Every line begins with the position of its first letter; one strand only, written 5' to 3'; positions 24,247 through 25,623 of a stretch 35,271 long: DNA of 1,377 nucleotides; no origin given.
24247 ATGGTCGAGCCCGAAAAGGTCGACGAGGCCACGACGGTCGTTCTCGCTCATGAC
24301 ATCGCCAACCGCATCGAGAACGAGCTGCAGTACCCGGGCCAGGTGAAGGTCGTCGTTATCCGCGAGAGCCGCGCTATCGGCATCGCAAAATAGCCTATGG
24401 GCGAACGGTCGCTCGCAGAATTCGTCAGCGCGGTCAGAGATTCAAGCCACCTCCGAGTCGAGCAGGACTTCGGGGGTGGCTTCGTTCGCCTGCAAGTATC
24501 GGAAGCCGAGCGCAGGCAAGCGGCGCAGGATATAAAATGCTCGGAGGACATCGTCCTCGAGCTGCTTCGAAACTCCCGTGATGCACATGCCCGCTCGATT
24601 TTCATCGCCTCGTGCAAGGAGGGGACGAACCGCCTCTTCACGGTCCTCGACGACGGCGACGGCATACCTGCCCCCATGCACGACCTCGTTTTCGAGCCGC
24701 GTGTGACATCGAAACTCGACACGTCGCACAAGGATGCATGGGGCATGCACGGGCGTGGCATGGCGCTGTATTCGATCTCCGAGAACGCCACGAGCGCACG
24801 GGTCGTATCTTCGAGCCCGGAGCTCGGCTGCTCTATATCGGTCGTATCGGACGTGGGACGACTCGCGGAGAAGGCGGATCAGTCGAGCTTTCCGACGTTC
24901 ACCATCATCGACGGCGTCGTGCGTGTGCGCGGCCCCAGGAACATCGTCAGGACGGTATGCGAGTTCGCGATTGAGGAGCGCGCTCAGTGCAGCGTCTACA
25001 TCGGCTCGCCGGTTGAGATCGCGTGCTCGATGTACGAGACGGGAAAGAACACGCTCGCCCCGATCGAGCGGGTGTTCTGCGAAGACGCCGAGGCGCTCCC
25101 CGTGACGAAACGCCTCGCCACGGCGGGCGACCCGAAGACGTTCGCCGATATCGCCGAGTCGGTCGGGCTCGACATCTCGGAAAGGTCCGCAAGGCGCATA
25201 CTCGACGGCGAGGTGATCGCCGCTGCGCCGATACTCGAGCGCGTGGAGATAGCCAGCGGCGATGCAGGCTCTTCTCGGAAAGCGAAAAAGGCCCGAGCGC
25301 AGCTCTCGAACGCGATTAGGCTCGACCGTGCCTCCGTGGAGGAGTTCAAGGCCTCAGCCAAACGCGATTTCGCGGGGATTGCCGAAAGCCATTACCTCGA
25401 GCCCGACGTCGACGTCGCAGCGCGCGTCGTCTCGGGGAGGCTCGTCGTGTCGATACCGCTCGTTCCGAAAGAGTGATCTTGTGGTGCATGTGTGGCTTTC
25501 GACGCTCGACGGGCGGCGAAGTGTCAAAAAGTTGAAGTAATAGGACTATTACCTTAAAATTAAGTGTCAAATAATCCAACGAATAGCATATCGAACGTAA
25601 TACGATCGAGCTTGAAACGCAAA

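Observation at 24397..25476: Short MutL-flavoured GHKL ATPase with an HTH-like tail, translationally coupled to RNase Y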

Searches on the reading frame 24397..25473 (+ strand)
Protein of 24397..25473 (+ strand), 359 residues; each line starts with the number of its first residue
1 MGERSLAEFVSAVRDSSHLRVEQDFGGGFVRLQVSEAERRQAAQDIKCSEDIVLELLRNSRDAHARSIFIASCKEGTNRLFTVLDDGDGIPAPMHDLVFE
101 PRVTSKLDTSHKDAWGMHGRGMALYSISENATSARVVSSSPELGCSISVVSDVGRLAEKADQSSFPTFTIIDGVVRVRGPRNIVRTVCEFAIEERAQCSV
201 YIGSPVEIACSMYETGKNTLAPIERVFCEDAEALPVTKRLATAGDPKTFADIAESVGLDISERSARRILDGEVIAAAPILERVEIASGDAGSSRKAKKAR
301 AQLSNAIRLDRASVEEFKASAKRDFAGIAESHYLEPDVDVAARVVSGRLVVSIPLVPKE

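Call 3: search_protein_families(library=pfam, proteins=[window:24397-25473:+], max_evalue=1)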
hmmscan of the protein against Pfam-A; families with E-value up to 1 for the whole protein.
window:24397-25473:+ (359 aa): 5 families
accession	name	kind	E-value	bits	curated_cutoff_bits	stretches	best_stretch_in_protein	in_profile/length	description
PF13589.12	HATPase_c_3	-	9.5e-08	32.6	25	1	50-128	4-83/137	Histidine kinase-, DNA gyrase B-, and HSP90-like ATPase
PF02518.31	HATPase_c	-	7e-07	30.1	26.4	1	51-148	8-104/111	Histidine kinase-, DNA gyrase B-, and HSP90-like ATPase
PF11842.13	DUF3362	-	0.013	16.2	27.6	1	197-239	2-40/151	Domain of unknown function (DUF3362)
PF14384.12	BrnA_antitoxin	-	0.11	13.3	26.1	1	279-322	10-54/68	BrnA antitoxin of type II toxin-antitoxin system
PF18635.6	EpCAM_N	-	0.27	11.9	27.5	1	182-212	6-34/38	Epithelial cell adhesion molecule, N-terminal domain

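Call 4: search_protein_families(library=ncbifam, proteins=[window:24397-25473:+], max_evalue=1)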
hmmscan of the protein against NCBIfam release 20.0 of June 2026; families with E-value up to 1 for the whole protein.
window:24397-25473:+ (359 aa): 20 families
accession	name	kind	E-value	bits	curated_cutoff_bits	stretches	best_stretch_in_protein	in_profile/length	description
TIGR00585.2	mutl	equivalog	5.4e-11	42.1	180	1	46-162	18-133/555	DNA mismatch repair endonuclease MutL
NF007898.0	PRK10604.1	equivalog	1.1e-07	31.4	478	1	37-146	307-416/433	two-component system sensor histidine kinase RstB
NF000953.0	PRK00095.2-4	equivalog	2.4e-07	30.1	693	1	50-155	24-128/611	DNA mismatch repair endonuclease MutL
NF000952.0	PRK00095.2-2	subfamily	1.3e-06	27.3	840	1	38-128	12-102/623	DNA mismatch repair endonuclease MutL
NF000950.0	PRK00095.1-3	equivalog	2.6e-06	26.2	756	1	45-147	20-123/641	DNA mismatch repair endonuclease MutL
NF000949.0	PRK00095.1-2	equivalog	6.4e-06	25.5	750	1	51-132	29-111/634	DNA mismatch repair endonuclease MutL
NF000951.0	PRK00095.2-1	equivalog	2.8e-05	23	391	1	46-147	22-122/559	DNA mismatch repair endonuclease MutL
NF012226.0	AdeS_HK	equivalog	0.0023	17.2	500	1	37-125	238-325/353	two-component sensor histidine kinase AdeS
TIGR02938.1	nifL_nitrog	equivalog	0.0025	16.4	242.45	1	61-149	406-490/494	nitrogen fixation negative regulator NifL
NF047352.1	P_loop_sacsin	domain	0.0034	17.8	50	1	51-123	2-69/80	sacsin N-terminal ATP-binding-like domain-containing protein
NF040750.1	tetrathio_HK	equivalog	0.024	13.1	750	1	18-107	428-515/555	tetrathionate respiration histidine kinase TtrS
NF046026.1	HisKinCckACaul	equivalog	0.039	12.1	1000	1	63-107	447-491/678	cell cycle histidine kinase CckA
NF053867.1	SprKinKinDBac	equivalog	0.044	12.2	775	1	47-106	392-457/500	sporulation kinase KinD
NF007688.0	PRK10364.1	equivalog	0.1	11.3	479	1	21-108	323-413/460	two-component system sensor histidine kinase ZraS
NF041832.1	near_NosP_CTERM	subfamily_domain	0.11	11.5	400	1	44-160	116-232/370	NahK/ErcS family hybrid sensor histidine kinase/response regulator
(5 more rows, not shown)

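Call 5: search_solved_structures(query=window:24397-25473:+, max_evalue=10, show_alignments=3)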
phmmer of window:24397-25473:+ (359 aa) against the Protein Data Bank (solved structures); distinct sequences matched with E-value up to 10: 5.
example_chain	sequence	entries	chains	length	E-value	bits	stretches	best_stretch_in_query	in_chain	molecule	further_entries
5x9y_C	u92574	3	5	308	1.9e-05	27.3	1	42-129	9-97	DNA mismatch repair protein MutL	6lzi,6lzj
6lzk_A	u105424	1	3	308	1.9e-05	27.3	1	42-129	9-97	DNA mismatch repair protein MutL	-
4p7a_A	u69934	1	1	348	0.00018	24.1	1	28-140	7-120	DNA mismatch repair protein Mlh1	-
7cch_A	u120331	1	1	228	0.32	13.4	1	48-125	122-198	AdeS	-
7odk_AAA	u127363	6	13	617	0.89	12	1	210-263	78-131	Receptor-like protein kinase HSL1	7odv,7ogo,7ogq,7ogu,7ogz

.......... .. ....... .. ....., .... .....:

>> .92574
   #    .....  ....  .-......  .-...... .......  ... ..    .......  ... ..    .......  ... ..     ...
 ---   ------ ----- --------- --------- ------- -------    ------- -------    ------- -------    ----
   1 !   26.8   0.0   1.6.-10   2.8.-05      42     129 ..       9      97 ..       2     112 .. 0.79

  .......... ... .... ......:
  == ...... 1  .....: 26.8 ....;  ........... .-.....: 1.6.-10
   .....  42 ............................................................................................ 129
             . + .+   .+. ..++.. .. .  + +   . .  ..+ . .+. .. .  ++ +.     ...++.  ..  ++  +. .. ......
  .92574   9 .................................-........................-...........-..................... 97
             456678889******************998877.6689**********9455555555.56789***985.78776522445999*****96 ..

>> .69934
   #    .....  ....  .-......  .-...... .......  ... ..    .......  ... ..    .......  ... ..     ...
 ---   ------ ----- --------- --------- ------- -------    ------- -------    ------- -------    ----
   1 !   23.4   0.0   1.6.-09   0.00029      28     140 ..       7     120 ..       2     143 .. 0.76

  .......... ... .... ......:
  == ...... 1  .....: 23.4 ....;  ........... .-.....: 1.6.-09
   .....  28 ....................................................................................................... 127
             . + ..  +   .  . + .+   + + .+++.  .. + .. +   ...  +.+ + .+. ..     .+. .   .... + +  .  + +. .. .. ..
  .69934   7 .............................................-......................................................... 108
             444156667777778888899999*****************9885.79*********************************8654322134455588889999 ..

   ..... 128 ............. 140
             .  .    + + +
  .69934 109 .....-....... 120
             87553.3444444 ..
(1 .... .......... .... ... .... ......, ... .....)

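Call 6: find_homologous_proteins(query=window:24397-25473:+, max_evalue=0.001)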
Query window:24397-25473:+ (359 aa): 1803 proteins with E <= 0.001 among 8000 candidates; the best 120 are listed.
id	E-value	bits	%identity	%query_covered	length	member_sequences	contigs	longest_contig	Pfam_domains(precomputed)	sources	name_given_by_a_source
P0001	1.2e-226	769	100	100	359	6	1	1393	PF02518.32,PF13589.13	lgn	-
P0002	5.3e-170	583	74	100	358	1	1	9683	PF02518.32,PF13589.13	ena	-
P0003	5.8e-135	468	62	98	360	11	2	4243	PF02518.32,PF13589.13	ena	-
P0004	5.7e-130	451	59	100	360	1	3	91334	PF02518.32,PF13589.13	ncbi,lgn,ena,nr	ncbi:MAG: sensor histidine kinase [Eggerthellaceae bacterium]|nr:sensor histidine kinase [Eggerthell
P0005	6.4e-129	448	58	100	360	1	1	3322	PF02518.32,PF13589.13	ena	-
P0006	9.0e-129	447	58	99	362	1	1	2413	PF02518.32,PF13589.13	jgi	-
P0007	3.0e-128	446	59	100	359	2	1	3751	PF02518.32,PF13589.13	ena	-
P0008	5.0e-128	445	59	100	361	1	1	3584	PF02518.32,PF13589.13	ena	-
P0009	8.3e-128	444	59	100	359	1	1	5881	PF02518.32,PF13589.13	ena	-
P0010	2.5e-127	443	59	100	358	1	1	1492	PF02518.32,PF13589.13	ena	-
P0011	4.4e-127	442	59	99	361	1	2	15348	PF02518.32,PF13589.13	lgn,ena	-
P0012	9.1e-127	441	58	100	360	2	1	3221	PF02518.32,PF13589.13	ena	-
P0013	9.3e-127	441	58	98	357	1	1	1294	PF02518.32,PF13589.13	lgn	-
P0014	1.9e-126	440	59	100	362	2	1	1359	PF02518.32,PF13589.13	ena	-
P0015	2.2e-126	440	58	99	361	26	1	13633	PF02518.32,PF13589.13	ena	-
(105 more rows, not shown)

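Call 10: find_related_loci(query=A1, collection=genome_contigs, flank=6000)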
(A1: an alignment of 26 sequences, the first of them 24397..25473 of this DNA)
Query A1 (359 aa) in genome_contigs; peptide patterns used: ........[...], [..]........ (x = any residue, [..] = any of these).
475 stretches matched a pattern; 437 encode a relative of the query (tblastn E <= 1e-3); the best 80 are kept; 80 distinct loci.
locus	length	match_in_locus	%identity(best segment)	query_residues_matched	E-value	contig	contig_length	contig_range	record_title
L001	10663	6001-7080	59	1-359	4e-139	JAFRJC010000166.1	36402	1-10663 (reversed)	MAG: Eggerthellaceae bacterium isolate RGIG2516 Goat_Jejunum-4__c224035, whole genome shotgun sequence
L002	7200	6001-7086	59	1-359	3e-134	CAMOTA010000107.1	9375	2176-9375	MAG: uncultured Eggerthellaceae bacterium isolate SRR873604_bin.47_metaWRAP_v1.3_MAG genome assembly, contig: NODE_19681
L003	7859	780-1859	58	1-359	9e-134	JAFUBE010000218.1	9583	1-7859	MAG: Eggerthellaceae bacterium isolate RGIG4335 Roe_deer_Jejunum-1__c45143, whole genome shotgun sequence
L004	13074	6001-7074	56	1-358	2e-130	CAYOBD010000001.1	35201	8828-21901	MAG TPA_asm: uncultured Eggerthellaceae bacterium isolate SRP278969_co2_149 genome assembly, contig: NODE_863_length_352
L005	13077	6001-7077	57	3-359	1e-129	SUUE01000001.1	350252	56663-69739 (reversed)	MAG: Coriobacteriaceae bacterium isolate SIG38 NODE_27_length_350252_cov_94.663060, whole genome shotgun sequence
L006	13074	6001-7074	56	3-358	2e-129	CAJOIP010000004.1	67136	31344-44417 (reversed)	uncultured Eggerthellaceae bacterium isolate Red_deer_4_mag_31 genome assembly, contig: scaffold_434, whole genome shotg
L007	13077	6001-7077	54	1-359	2e-127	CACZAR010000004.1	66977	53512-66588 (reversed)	MAG: uncultured Coriobacteriaceae bacterium isolate RUG12446 genome assembly, contig: RUG12446_asm_4, whole genome shotg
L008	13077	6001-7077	54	1-359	2e-127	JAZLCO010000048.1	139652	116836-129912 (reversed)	MAG: Eggerthellaceae bacterium isolate T1900045049_TC20190042.MAGScoT_cleanbin_000004 SGB_4515_k141_172045, whole genome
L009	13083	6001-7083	56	1-358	9e-128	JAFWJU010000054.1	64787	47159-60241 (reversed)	MAG: Eggerthellaceae bacterium isolate RGIG5804 Sheep_Ileum.Co__c271774, whole genome shotgun sequence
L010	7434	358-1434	54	1-359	1e-127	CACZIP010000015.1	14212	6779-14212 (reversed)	MAG: uncultured Coriobacteriaceae bacterium isolate RUG12647 genome assembly, contig: RUG12647_asm_15, whole genome shot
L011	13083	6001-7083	55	1-359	7e-127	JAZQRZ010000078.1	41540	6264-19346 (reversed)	MAG: Eggerthellaceae bacterium isolate T1900045218_TC20190214.MAGScoT_cleanbin_000008 SGB_5372_k141_668285, whole genome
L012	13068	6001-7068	55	3-356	2e-124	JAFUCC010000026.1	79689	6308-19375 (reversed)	MAG: Eggerthellaceae bacterium isolate RGIG4359 Roe_deer_Jejunum-2__c755, whole genome shotgun sequence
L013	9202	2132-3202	55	1-359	7e-124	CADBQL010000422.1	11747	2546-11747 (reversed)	MAG: uncultured Coriobacteriaceae bacterium isolate RUG14206 genome assembly, contig: RUG14206_asm_422, whole genome sho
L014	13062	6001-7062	54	1-356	7e-123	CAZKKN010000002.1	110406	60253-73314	MAG TPA_asm: uncultured Eggerthellaceae bacterium isolate SRP287540_co1_110 genome assembly, contig: NODE_92_length_1104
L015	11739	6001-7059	54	2-357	6e-123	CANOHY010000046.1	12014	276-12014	MAG TPA_asm: uncultured Eggerthellaceae bacterium isolate SRR13921777_bin.22_metawrap_v1.3_MAG genome assembly, contig:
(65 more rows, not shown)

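Call 16: predict_structure(alignment_id=A1)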
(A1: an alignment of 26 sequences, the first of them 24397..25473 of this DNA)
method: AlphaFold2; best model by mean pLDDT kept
length: 359 residues; sequences in the alignment: 26
mean_pLDDT: 81.5   pTM: 0.68
mean pLDDT of the five models: 81.5, 81.3, 79.0, 78.5, 76.2
residues with pLDDT >= 90: 160; 70-90: 122; 50-70: 47; < 50: 30
segments of 3 or more residues with pLDDT < 50: 104-110, 289-305
pLDDT, mean of each block of 10 residues (from residue 1): 55 55 56 68 87 92 92 95 94 81 48 53 83 94 95 90 85 83 93 87 97 94 84 94 95 97 97 93 70 33 54 87 90 90 80 87
secondary structure, 60 per line:
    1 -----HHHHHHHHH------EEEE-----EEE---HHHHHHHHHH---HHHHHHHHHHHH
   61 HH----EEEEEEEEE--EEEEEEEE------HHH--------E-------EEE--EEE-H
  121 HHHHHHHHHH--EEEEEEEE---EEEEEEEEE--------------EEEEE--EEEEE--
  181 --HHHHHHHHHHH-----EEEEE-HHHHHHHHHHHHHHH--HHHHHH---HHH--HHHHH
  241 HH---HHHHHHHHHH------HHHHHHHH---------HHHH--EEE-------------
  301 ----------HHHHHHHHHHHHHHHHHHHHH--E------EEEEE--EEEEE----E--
elements in order: H6-14 E21-24 E30-32 H36-45 H49-62 E67-75 E78-85 E111-113 E116-118 H120-130 E133-140 E144-152 E167-171 E174-178 H183-193 E199-203 H205-219 H222-227 H236-242 H246-255 H262-269 H279-282 E285-287 H311-331 E341-345 E348-352

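Call 19: fold_search(model_id=the predicted structure, library=pdb)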
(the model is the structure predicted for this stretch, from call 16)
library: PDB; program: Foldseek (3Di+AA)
matches with E <= 10: 1066; with E <= 0.001: 38
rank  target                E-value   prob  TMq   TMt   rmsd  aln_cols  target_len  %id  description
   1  1nhj                  5.8e-06  1.00  0.32  0.34   6.6       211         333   18  Crystal structure of N-terminal 40KD MutL/A100P mutant protein complex with ADPnP and one sodium (released 2003-06-10)
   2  1nhh                  1.3e-05  1.00  0.33  0.36   6.5       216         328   18  Crystal structure of N-terminal 40KD MutL protein (LN40) complex with ADPnP and one Rubidium (released 2003-06-10)
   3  1b63                  1.5e-05  1.00  0.28  0.30   8.9       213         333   18  MUTL COMPLEXED WITH ADPNP (released 1999-06-08)
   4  1b62                  2.7e-05  1.00  0.32  0.34   5.8       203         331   19  MUTL COMPLEXED WITH ADP (released 1999-04-28)
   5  9n2k_A                3.5e-05  1.00  0.31  0.34   9.0       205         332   20  N-terminal domain of Bacillus subtilis MutL bound to ADP (released 2026-01-07)
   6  4p7a                  3.7e-05  1.00  0.32  0.37   7.2       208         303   20  Crystal Structure of human MLH1 (released 2014-04-09)
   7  9jfj_B                7.3e-05  1.00  0.23  0.34   3.2       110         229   23  Crystal structure of the cytoplasmic domain of ZraS in ADP-bound form (released 2025-03-26)
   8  9n2k_B                7.8e-05  1.00  0.32  0.34   7.5       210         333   20  N-terminal domain of Bacillus subtilis MutL bound to ADP (released 2026-01-07)
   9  7p8v_A                1.1e-04  1.00  0.26  0.28   7.1       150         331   23  The structure of E. coli MutL bound to a 3' resected DNA end (released 2022-06-29)
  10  6s1k_A                1.4e-04  1.00  0.23  0.22  18.0       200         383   15  E. coli Core Signaling Unit, carrying QQQQ receptor mutation (released 2020-01-22)
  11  9jfj_C                1.9e-04  1.00  0.23  0.35  14.8       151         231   19  Crystal structure of the cytoplasmic domain of ZraS in ADP-bound form (released 2025-03-26)
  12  5idm_A                2.1e-04  1.00  0.23  0.43   8.2       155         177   19  Bifunctional histidine kinase CckA (domain, CA) in complex with c-di-GMP and AMPPNP/Mg2+ (released 2016-10-05)
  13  9jfj_A                2.8e-04  1.00  0.23  0.34  14.9       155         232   19  Crystal structure of the cytoplasmic domain of ZraS in ADP-bound form (released 2025-03-26)
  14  9jfj_D                3.2e-04  1.00  0.23  0.34   3.5       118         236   22  Crystal structure of the cytoplasmic domain of ZraS in ADP-bound form (released 2025-03-26)
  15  6rgy_B                3.6e-04  1.00  0.21  0.31   5.3       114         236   21  Revisiting pH-gated conformational switch. Complex HK853-RR468 pH 7.5 (released 2020-02-19)
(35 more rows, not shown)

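Call 26: search_solved_structures(query=A1, max_evalue=10, show_alignments=2)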
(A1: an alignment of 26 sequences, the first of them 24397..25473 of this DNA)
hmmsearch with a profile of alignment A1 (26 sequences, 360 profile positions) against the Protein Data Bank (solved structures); distinct sequences matched with E-value up to 10: 33.
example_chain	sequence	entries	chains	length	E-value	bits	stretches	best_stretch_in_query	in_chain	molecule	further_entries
5x9y_C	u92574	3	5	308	3.9e-09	39.2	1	45-132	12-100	DNA mismatch repair protein MutL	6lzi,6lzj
6lzk_A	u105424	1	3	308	3.9e-09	39.2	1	45-132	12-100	DNA mismatch repair protein MutL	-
4p7a_A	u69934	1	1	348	1.2e-06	31.1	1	31-138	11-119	DNA mismatch repair protein Mlh1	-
9n2k_A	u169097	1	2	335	0.00078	21.8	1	47-149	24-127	DNA mismatch repair protein MutL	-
7aib_C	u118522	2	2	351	0.0026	20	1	48-132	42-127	DNA mismatch repair protein MutL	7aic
5akb_C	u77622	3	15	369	0.0029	19.9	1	48-132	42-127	DNA MISMATCH REPAIR PROTEIN MUTL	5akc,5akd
1b63_A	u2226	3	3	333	0.0032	19.8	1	48-132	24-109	MUTL | DNA mismatch repair protein mutL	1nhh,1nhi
1bkn_A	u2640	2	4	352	0.0036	19.6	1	48-132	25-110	MUTL | DNA mismatch repair protein MutL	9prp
1b62_A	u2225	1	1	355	0.0036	19.6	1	48-132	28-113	PROTEIN (MUTL)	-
1nhj_A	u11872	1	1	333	0.0056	19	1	48-132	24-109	DNA mismatch repair protein mutL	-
7p8v_A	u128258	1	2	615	0.0087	18.3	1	48-132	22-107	DNA mismatch repair protein MutL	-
7cch_A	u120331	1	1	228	0.012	17.9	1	45-148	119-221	AdeS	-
5idm_A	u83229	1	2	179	0.021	17.1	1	75-107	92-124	Cell cycle histidine kinase CckA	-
5idj_A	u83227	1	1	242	0.063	15.5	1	74-106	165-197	Histidine kinase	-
3h4l_A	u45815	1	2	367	0.13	14.5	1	42-132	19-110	DNA mismatch repair protein PMS1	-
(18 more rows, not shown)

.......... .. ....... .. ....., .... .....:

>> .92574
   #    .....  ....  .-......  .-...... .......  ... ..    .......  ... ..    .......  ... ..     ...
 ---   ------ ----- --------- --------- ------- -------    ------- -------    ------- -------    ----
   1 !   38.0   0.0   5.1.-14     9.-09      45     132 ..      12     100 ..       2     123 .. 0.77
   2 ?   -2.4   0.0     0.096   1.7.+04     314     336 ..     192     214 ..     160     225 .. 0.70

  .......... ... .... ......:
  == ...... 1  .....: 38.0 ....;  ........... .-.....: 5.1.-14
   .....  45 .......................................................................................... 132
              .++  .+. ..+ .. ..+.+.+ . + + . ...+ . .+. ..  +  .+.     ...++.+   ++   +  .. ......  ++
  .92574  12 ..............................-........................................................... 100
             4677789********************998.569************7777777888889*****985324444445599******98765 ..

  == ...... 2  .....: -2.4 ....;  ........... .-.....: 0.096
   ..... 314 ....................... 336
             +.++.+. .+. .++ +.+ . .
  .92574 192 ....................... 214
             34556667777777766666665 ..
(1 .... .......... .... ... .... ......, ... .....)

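Call 38: search_protein_representatives(alignment_id=A1)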
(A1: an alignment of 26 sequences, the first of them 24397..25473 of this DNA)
Query: 26 sequences, 360 profile positions. Proteins with E-value up to 0.001 (for the whole library): 1972; up to 1e-10: 334; up to 1e-30: 215. The best 150 are listed.
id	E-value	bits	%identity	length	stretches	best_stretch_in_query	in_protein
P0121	1.5e-142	491.3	-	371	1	1-358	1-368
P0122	1.2e-137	475.2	-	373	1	1-359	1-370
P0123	5.6e-137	473.0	-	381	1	5-358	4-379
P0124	2.1e-136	471.2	-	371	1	3-356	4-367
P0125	1.7e-135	468.1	-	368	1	7-359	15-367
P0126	4.9e-126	437.0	-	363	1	1-358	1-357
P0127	7.0e-125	433.2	-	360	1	1-359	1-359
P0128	6.2e-123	426.8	-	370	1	1-357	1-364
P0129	3.7e-122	424.2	-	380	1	1-359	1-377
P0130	4.9e-122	423.9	-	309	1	53-359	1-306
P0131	1.5e-121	422.3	-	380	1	1-358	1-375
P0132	5.9e-121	420.3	-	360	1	1-357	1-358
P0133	1.3e-120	419.1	-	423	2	3-297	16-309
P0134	2.0e-120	418.6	-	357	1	4-359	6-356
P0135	2.6e-120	418.2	-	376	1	3-358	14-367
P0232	4.8e-73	262.7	-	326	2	3-215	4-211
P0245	5.3e-69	249.4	-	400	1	7-359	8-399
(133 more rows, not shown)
